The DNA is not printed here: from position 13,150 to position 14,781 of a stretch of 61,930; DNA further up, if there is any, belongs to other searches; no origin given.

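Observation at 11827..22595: Wsp-type chemosensory operon wired to a UrtA/AmiC-type binding protein, with no transporter and no recognisable output module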

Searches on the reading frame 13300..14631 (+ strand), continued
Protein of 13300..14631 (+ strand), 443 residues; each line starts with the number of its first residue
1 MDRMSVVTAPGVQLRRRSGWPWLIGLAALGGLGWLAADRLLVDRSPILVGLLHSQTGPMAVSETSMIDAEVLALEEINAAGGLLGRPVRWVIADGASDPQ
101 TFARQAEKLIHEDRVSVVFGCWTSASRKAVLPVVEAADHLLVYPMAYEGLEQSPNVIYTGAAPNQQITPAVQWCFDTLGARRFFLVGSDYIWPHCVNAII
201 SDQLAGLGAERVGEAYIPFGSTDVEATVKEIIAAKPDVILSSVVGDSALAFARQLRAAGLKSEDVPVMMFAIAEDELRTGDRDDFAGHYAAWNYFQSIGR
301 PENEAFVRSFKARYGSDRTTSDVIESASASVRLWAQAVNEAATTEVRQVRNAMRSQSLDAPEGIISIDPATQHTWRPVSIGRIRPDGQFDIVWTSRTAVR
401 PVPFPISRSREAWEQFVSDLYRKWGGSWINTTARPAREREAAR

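Call 33: search_protein_families(library=pfam, proteins=[L023:19942-21162:+, L045:1671-2855:-, L043:16471-17655:+, L029:19360-20799:-, L029:9015-9749:-, L029:7837-9018:-, L053:12927-15239:+, L045:8200-8652:-, L045:15001-18411:-, L029:15288-15896:+], max_evalue=0.0001)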
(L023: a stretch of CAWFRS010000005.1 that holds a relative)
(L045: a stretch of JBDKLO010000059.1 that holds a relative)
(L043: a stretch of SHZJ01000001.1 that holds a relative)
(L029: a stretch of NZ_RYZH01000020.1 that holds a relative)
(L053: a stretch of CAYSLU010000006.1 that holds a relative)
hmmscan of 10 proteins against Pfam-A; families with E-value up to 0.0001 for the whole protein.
L023:19942-21162:+ (406 aa): 2 families
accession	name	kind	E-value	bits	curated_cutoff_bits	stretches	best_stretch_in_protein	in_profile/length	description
PF07228.17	SpoIIE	-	3.4e-36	125.4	25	1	207-405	1-191/192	Stage II sporulation protein E (SpoIIE)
PF00072.30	Response_reg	-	2.1e-19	70.1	30.2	1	21-134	1-111/111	Response regulator receiver domain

L045:1671-2855:- (394 aa): 2 families
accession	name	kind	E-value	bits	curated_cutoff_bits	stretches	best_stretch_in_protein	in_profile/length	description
PF07228.17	SpoIIE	-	2.3e-30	106.4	25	1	203-390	1-187/192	Stage II sporulation protein E (SpoIIE)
PF00072.30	Response_reg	-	5.6e-21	75.2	30.2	1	17-130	1-111/111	Response regulator receiver domain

L043:16471-17655:+ (394 aa): 2 families
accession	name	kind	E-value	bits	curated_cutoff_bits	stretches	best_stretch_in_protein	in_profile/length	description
PF07228.17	SpoIIE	-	2.8e-35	122.5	25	1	200-391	1-189/192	Stage II sporulation protein E (SpoIIE)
PF00072.30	Response_reg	-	8.2e-18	65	30.2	1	15-128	1-111/111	Response regulator receiver domain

L029:19360-20799:- (479 aa): 1 family
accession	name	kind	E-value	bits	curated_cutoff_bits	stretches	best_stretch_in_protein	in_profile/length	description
PF07394.17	DUF1501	-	8.4e-145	483.2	27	1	64-478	1-390/390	Protein of unknown function (DUF1501)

L029:9015-9749:- (244 aa): 5 families
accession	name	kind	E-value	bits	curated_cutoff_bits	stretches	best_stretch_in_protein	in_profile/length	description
PF00440.29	TetR_N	-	1.1e-20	73.6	24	1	44-90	1-47/47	Bacterial regulatory proteins, tetR family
PF14246.11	TetR_C_7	-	3e-08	34.1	22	1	122-209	8-95/119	AefR-like transcriptional repressor, C-terminal domain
PF16859.10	TetR_C_11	-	3.3e-07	31.1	32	1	117-209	11-102/113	Tetracyclin repressor-like, C-terminal domain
PF16925.10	TetR_C_13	-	1.2e-05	26.1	27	1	141-202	31-93/109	Tetracyclin repressor-like, C-terminal domain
PF17932.6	TetR_C_24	-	4.6e-05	24.1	26.4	1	111-209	2-98/114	Tetracyclin repressor-like, C-terminal domain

L029:7837-9018:- (393 aa): 3 families
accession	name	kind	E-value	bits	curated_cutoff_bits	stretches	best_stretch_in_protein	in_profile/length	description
PF16576.10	HlyD_D23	-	3.6e-24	85.7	30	1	103-379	18-212/214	Barrel-sandwich domain of CusB or HlyD membrane-fusion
PF13437.12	HlyD_3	-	1.3e-18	68.1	22.2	1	267-372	2-97/106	HlyD family secretion protein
PF13533.13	Biotin_lipoyl_2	-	2.3e-07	30.9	29.8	1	110-136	6-32/32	Biotin-lipoyl like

L053:12927-15239:+ (770 aa): 2 families
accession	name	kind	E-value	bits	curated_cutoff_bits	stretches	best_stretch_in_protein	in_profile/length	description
PF00593.30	TonB_dep_Rec_b-barrel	-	3.4e-21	77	27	1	280-735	30-436/436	TonB dependent receptor-like, beta-barrel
PF07715.20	Plug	-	1.4e-09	38.8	23.9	1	102-210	4-107/107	TonB-dependent Receptor Plug Domain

L045:8200-8652:- (150 aa): 2 families
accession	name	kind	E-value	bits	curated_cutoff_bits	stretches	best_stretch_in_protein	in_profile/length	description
PF13581.12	HATPase_c_2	-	3.4e-22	79.2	27.4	1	18-143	2-127/127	Histidine kinase-like ATPase domain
PF02518.31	HATPase_c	-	4.7e-05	24.2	26.4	1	49-125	7-84/111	Histidine kinase-, DNA gyrase B-, and HSP90-like ATPase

L045:15001-18411:- (1136 aa): 5 families
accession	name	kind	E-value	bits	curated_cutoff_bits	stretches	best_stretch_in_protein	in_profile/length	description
PF21958.2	SOGP_N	-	1.8e-67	227.6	27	1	40-265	3-225/225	SOGP N-terminal domain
PF21250.3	SOGP_2nd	-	3.7e-42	144.7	27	1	333-576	3-242/249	Glycoside phosphorylase supersandwich domain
PF17167.11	Glyco_hydro_94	-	2.1e-07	30.4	27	1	672-833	71-234/420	Glycosyl hydrolase 94 superfamily, catalytic domain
PF06165.18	GH94_b-supersand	-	1.1e-06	28.8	23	1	96-260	83-245/251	Glycosyl hydrolase 94, supersandwich domain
PF21270.2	SOGP_4th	-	6.5e-05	23.5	27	0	1044-1122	1-79/90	Glycoside phosphorylase C-terminal domain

L029:15288-15896:+ (202 aa): 1 family
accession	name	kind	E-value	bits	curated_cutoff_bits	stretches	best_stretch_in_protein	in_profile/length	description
PF01584.24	CheW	-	1.9e-18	66.8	23.5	1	56-194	2-134/138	CheW-like domain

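Call 41: search_solved_structures(query=window:13300-14631:+, max_evalue=1e-10, show_alignments=2)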
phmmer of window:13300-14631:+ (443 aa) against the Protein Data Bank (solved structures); distinct sequences matched with E-value up to 1e-10: 10.
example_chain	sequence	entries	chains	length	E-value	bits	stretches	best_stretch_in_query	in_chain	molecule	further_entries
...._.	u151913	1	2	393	1.5e-115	390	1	46-405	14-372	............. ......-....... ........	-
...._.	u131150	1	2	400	2.5e-94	320.1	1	46-401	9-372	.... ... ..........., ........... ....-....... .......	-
7s6f_A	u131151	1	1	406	4.7e-93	315.9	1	46-401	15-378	Putative urea ABC transporter, urea binding protein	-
8hic_A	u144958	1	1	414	8.3e-92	311.8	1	46-401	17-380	Putative urea ABC transporter, substrate binding protein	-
1pea_A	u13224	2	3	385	7.8e-55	189.9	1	48-414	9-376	AMIDASE OPERON | AMIC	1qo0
1qnl_A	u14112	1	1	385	1e-54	189.5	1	48-414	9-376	ALIPHATIC AMIDASE EXPRESSION-REGULATING PROTEIN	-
4zpj_A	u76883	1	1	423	3.5e-19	72.5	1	44-372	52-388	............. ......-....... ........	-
4ey3_A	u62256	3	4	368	8.6e-15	58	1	48-388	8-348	Twin-arginine translocation pathway signal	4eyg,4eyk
4evs_A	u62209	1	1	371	3.7e-14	55.9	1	46-384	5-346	PUTATIVE ABC TRANSPORTER SUBUNIT, SUBSTRATE-BINDING COMPONENT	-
4f06_A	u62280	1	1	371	5.7e-12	48.7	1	47-383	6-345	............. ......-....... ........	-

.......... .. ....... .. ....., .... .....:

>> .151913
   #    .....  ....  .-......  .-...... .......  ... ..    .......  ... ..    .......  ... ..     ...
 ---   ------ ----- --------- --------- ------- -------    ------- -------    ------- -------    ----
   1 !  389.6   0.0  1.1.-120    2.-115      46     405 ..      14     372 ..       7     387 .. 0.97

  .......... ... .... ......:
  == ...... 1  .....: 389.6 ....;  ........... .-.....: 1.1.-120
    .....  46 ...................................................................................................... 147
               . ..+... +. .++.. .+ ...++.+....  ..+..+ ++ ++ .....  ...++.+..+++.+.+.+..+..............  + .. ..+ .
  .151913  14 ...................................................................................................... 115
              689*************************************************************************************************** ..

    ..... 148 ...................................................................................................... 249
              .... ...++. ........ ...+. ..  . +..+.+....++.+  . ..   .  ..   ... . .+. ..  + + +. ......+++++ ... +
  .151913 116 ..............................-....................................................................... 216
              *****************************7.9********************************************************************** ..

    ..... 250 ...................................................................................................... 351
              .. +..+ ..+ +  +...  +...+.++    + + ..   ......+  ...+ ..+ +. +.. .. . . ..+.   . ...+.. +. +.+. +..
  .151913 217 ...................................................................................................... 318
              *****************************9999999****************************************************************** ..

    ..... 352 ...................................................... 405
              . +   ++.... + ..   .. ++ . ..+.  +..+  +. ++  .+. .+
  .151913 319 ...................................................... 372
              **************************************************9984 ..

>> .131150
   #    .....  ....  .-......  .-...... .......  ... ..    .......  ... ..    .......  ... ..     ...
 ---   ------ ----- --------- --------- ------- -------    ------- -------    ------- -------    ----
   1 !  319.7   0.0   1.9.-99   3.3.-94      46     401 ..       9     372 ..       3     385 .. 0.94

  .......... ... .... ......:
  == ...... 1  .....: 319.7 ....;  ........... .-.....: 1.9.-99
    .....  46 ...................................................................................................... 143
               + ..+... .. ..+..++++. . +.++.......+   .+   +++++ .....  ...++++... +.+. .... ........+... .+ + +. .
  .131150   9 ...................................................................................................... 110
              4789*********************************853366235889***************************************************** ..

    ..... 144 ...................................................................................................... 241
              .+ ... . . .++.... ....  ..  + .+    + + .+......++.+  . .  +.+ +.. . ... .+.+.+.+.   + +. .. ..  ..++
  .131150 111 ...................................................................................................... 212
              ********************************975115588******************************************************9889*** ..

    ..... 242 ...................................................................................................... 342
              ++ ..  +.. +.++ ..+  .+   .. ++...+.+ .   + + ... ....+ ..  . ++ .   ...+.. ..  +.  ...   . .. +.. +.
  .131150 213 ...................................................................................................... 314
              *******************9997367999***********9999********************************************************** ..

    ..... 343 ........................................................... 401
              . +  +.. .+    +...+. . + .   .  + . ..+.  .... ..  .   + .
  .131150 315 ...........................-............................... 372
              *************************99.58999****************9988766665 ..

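Call 45: search_solved_structures(query=window:13300-14631:+, max_evalue=1e-40, show_alignments=5)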
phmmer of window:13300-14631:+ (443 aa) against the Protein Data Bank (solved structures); distinct sequences matched with E-value up to 1e-40: 6.
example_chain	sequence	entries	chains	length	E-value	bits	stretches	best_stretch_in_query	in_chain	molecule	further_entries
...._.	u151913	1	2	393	1.5e-115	390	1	46-405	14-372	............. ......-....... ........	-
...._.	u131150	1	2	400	2.5e-94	320.1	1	46-401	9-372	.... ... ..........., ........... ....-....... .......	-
7s6f_A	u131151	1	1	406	4.7e-93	315.9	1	46-401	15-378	Putative urea ABC transporter, urea binding protein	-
8hic_A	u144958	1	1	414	8.3e-92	311.8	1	46-401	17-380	Putative urea ABC transporter, substrate binding protein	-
1pea_A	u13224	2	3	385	7.8e-55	189.9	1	48-414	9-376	AMIDASE OPERON | AMIC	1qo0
1qnl_A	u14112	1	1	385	1e-54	189.5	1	48-414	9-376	ALIPHATIC AMIDASE EXPRESSION-REGULATING PROTEIN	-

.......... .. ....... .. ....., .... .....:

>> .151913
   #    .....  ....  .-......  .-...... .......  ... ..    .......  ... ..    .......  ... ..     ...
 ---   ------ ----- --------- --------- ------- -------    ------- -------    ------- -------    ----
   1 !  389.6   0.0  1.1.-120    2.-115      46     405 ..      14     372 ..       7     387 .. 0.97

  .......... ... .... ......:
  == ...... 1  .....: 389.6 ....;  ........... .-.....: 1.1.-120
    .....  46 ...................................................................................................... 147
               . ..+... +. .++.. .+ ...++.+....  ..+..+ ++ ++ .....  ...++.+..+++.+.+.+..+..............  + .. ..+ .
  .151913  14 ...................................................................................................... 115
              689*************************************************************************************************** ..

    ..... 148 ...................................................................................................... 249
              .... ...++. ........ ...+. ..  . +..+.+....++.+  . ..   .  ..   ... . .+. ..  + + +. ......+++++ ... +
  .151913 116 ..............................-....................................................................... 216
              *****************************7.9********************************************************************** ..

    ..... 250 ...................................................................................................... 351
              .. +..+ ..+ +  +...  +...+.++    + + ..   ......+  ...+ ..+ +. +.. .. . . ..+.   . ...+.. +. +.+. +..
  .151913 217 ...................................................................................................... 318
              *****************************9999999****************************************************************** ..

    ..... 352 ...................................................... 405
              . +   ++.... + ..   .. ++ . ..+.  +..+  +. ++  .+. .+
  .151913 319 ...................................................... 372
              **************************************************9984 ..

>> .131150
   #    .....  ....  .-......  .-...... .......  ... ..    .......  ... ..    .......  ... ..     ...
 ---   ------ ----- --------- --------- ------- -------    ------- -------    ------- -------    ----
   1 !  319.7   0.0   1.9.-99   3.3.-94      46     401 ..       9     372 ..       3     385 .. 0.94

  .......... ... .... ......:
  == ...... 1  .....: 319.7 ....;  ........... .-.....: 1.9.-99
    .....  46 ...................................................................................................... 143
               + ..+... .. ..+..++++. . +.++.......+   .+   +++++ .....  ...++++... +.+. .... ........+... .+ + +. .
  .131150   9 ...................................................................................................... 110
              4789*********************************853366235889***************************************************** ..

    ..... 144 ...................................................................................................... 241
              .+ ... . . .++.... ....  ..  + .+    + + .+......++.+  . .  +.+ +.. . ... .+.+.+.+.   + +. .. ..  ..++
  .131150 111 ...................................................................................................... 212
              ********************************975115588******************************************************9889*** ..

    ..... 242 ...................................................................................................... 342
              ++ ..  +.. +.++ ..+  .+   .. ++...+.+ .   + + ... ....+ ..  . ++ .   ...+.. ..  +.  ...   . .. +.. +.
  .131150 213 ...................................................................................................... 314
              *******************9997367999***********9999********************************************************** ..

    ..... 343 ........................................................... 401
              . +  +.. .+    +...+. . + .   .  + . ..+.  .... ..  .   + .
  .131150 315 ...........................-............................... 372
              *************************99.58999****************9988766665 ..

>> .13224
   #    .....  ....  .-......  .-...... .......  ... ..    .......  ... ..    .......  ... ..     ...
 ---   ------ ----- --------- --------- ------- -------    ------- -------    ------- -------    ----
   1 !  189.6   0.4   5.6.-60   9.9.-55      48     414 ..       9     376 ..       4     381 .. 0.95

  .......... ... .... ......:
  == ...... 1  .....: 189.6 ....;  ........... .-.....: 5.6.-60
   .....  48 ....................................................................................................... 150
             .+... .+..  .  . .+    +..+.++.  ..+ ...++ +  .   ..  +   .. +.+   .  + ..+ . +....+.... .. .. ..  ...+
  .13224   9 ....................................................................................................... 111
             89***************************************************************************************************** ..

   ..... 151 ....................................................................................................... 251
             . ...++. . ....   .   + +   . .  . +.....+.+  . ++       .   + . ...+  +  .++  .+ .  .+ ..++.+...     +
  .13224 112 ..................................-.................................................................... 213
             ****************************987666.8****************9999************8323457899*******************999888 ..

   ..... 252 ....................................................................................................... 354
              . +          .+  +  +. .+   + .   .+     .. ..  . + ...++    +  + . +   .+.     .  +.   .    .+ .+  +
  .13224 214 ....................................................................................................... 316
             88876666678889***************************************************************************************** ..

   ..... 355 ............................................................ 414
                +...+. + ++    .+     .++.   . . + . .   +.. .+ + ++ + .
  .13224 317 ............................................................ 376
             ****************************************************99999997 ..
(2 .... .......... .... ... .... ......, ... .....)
